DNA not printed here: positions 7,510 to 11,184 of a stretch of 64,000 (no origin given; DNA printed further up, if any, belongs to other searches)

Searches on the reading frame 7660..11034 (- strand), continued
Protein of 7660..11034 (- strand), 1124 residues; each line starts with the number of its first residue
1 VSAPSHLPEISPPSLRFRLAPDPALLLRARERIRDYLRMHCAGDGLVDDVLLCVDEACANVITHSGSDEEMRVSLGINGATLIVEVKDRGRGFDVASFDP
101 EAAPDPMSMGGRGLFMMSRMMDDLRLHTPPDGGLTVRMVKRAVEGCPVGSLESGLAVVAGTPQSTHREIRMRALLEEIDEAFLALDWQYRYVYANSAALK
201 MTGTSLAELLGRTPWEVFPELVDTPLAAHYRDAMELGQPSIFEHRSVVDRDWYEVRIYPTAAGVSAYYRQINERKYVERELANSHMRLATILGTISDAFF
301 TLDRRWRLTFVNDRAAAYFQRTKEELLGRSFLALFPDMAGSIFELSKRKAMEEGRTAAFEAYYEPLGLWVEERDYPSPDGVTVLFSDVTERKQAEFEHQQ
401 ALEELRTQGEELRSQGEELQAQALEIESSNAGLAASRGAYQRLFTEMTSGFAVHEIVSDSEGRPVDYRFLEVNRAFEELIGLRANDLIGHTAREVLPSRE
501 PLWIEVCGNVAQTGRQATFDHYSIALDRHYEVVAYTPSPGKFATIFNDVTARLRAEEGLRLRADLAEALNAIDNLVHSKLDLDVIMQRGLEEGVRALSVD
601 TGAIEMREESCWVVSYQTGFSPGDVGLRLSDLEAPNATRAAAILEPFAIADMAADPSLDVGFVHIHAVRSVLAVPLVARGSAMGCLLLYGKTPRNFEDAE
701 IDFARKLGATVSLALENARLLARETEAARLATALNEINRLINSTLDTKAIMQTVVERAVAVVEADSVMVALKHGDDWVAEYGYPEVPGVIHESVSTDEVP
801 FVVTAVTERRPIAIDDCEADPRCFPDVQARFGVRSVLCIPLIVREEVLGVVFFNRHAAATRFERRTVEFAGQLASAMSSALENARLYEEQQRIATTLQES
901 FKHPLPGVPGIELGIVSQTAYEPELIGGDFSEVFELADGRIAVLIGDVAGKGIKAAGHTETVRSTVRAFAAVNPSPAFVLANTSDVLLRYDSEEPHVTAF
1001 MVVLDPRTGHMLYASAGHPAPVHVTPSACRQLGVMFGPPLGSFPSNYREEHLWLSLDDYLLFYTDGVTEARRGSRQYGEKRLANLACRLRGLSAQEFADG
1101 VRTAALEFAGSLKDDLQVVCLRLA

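Call 45: find_encoding_contigs(protein=P0149, flank=4000, max_places=3)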
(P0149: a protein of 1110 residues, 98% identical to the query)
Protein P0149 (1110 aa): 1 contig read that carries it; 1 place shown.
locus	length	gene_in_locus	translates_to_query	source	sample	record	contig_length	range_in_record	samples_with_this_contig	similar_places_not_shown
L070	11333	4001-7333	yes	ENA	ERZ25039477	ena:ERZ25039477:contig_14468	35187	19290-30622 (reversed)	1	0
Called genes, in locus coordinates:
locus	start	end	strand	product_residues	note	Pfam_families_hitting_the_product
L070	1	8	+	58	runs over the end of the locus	-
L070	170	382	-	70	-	-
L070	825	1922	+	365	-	PF01339:CheB_methylest, PF03705:CheR_N, PF01739:CheR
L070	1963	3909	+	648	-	PF01739:CheR, PF06009: (weak), PF08448:PAS_4 (weak), PF13596:PAS_10, PF01590:GAF, PF13185:GAF_2 (weak), PF13492:GAF_3 (weak)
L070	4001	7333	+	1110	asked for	PF13581:HATPase_c_2, PF08448:PAS_4, PF08448:PAS_4, PF01590:GAF, PF13185:GAF_2, PF01590:GAF, PF13185:GAF_2, PF13492:GAF_3, +6 more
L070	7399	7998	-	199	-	PF02870:Methyltransf_1N (weak), PF01035:DNA_binding_1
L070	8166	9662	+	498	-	PF02805:Ada_Zn_binding, PF12833:HTH_18, PF06029:AlkA_N, PF00730:HhH-GPD (faint)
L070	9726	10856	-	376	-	PF03706:LPG_synthase_TM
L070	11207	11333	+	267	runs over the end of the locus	PF00149:Metallophos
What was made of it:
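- The CheB-CheR gene is split in L070 (call 45).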
